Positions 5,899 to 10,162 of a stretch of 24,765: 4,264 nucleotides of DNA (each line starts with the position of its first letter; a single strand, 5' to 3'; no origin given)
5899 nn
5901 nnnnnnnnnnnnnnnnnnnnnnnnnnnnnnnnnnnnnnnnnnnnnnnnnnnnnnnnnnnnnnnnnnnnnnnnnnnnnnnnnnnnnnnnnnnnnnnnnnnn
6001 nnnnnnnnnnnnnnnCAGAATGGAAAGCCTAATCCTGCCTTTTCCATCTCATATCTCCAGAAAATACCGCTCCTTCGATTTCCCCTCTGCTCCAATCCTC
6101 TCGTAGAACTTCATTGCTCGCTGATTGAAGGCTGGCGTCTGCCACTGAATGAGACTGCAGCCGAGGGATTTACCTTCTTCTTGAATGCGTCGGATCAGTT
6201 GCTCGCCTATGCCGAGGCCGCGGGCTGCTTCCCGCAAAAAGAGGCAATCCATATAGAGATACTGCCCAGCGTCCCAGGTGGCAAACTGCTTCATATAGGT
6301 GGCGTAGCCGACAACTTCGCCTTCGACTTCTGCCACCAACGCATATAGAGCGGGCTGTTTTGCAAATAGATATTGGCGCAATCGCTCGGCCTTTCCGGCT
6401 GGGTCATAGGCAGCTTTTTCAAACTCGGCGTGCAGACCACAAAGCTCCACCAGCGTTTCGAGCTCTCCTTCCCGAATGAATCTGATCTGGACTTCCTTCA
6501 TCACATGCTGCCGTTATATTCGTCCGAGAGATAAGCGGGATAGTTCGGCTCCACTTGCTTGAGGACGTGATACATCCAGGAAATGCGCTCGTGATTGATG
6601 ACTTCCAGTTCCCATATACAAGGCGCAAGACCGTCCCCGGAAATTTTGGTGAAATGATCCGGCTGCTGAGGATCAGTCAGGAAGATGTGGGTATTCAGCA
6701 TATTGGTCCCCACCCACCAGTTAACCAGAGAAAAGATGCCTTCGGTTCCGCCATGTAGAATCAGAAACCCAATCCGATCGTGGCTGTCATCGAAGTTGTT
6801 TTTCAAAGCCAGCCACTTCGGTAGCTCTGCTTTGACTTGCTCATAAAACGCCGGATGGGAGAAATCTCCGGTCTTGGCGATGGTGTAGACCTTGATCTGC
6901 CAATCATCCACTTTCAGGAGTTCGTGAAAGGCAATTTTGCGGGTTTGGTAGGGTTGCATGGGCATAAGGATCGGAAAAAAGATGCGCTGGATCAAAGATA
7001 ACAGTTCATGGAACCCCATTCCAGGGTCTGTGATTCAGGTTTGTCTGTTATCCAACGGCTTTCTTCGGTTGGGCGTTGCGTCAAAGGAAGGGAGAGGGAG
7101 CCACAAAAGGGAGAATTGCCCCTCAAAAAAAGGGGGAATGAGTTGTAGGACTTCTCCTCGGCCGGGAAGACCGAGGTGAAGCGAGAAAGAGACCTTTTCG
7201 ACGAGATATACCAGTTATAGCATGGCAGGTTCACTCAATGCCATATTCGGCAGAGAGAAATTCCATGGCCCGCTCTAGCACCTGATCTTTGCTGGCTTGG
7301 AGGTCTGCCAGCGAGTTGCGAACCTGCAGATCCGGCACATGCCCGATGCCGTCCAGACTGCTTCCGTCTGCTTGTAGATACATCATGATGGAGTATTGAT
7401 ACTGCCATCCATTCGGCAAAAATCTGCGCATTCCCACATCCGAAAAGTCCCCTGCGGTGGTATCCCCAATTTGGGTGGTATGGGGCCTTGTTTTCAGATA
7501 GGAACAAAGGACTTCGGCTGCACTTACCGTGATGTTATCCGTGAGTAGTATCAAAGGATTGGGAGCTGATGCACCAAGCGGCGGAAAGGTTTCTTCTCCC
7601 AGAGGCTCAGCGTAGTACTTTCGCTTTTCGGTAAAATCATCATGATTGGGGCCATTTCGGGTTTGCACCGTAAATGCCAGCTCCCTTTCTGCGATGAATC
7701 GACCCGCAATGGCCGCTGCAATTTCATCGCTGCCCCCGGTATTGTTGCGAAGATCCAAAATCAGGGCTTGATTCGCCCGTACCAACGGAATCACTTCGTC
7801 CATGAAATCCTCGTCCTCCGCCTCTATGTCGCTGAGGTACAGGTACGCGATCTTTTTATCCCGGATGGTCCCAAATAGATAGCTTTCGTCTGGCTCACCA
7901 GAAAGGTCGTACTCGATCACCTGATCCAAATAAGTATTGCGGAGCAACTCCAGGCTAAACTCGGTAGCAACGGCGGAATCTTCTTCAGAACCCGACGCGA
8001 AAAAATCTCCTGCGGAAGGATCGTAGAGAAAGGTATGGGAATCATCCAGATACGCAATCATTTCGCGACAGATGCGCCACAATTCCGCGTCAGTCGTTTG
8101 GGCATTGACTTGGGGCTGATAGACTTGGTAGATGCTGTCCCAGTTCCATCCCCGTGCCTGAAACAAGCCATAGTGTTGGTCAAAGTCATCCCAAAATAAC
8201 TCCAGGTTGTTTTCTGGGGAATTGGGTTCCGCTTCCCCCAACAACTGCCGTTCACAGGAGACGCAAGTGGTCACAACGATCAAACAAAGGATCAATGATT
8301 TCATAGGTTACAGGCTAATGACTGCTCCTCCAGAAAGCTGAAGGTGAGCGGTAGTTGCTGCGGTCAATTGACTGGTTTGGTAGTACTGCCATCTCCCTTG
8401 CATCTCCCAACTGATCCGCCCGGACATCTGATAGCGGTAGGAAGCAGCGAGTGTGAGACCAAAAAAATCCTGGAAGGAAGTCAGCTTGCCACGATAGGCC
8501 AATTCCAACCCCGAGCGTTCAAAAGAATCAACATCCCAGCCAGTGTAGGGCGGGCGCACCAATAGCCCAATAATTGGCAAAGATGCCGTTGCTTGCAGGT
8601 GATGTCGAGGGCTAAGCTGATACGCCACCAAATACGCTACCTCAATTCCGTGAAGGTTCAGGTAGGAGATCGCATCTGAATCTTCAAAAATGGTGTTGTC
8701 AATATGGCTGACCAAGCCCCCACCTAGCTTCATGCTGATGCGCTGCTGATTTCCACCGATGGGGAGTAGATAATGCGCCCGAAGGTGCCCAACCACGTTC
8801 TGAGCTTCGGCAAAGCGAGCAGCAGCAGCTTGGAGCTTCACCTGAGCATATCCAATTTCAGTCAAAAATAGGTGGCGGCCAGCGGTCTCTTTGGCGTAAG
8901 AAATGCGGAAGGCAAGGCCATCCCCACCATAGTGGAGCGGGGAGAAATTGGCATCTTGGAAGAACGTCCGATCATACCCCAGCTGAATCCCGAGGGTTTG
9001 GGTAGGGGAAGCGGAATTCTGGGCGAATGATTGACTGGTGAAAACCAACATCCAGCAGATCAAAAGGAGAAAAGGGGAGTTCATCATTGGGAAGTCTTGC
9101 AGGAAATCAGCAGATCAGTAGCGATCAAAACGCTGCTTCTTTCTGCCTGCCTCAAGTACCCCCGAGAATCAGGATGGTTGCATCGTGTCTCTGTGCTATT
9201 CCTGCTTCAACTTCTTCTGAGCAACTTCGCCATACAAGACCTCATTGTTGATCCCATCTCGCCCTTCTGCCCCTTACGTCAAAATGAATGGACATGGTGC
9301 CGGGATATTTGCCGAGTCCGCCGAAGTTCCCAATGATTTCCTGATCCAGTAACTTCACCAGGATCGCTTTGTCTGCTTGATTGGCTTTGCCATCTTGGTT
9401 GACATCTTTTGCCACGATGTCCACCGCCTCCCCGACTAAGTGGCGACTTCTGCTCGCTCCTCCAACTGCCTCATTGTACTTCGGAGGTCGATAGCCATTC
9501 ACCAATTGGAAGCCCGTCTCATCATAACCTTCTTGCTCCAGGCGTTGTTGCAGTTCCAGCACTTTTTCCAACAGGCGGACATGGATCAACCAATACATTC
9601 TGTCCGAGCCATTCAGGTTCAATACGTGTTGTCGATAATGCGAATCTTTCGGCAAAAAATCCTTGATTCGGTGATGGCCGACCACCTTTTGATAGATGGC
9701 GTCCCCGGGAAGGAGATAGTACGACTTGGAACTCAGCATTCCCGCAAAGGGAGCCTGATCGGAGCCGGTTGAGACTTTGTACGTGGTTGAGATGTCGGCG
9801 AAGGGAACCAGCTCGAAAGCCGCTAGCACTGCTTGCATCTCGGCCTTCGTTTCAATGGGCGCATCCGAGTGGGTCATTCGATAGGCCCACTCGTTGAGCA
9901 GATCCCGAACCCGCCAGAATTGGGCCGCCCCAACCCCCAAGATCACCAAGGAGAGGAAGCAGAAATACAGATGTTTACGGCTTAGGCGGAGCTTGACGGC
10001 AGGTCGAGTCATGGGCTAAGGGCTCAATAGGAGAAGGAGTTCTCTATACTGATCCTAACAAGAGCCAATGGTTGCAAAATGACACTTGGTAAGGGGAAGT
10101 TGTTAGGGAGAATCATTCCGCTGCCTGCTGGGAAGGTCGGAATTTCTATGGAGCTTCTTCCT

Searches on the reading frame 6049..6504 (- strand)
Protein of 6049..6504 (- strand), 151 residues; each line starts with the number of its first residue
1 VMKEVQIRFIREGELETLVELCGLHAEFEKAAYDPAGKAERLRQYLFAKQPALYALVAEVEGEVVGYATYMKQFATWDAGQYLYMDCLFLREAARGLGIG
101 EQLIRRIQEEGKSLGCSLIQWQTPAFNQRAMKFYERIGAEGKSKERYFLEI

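Call 11: search_protein_families(library=pfam, proteins=[window:6049-6504:-], max_evalue=0.001)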
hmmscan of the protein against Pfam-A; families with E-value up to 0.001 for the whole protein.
window:6049-6504:- (151 aa): 4 families
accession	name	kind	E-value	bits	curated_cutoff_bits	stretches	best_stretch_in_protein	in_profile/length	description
PF00583.31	Acetyltransf_1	-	2.7e-18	66.8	20.7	1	34-138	17-115/116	Acetyltransferase (GNAT) family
PF13508.13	Acetyltransf_7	-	3.1e-12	47.2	27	1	55-138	5-81/84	Acetyltransferase (GNAT) domain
PF13673.13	Acetyltransf_10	-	2.1e-07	31.4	23.6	1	38-146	18-114/128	Acetyltransferase (GNAT) domain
PF13302.13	Acetyltransf_3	-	0.0008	20.6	25.4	1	7-139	4-137/138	Acetyltransferase (GNAT) domain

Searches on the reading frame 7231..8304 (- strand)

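Call 11: search_protein_families(library=pfam, proteins=[window:7231-8304:-], max_evalue=0.001)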
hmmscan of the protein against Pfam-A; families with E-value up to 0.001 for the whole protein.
window:7231-8304:- (357 aa): 2 families
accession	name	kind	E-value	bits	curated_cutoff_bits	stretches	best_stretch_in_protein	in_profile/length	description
PF03572.23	Peptidase_S41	-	2.1e-24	86.4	24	1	151-328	1-165/165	Peptidase family S41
PF14684.11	Tricorn_C1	-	1.1e-08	35.3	24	1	30-84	5-59/59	Tricorn protease C1 domain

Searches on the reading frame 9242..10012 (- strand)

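Call 11: search_protein_families(library=pfam, proteins=[window:9242-10012:-], max_evalue=0.001)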
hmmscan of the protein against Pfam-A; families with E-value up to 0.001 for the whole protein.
window:9242-10012:- (256 aa): 2 families
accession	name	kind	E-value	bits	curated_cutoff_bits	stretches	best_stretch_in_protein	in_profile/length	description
PF08291.16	Peptidase_M15_3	-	8.2e-09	36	23.2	1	168-213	43-88/108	Peptidase M15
PF05951.18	Peptidase_M15_2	-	7.2e-07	29.5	27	1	144-250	54-151/153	Bacterial protein of unknown function (DUF882)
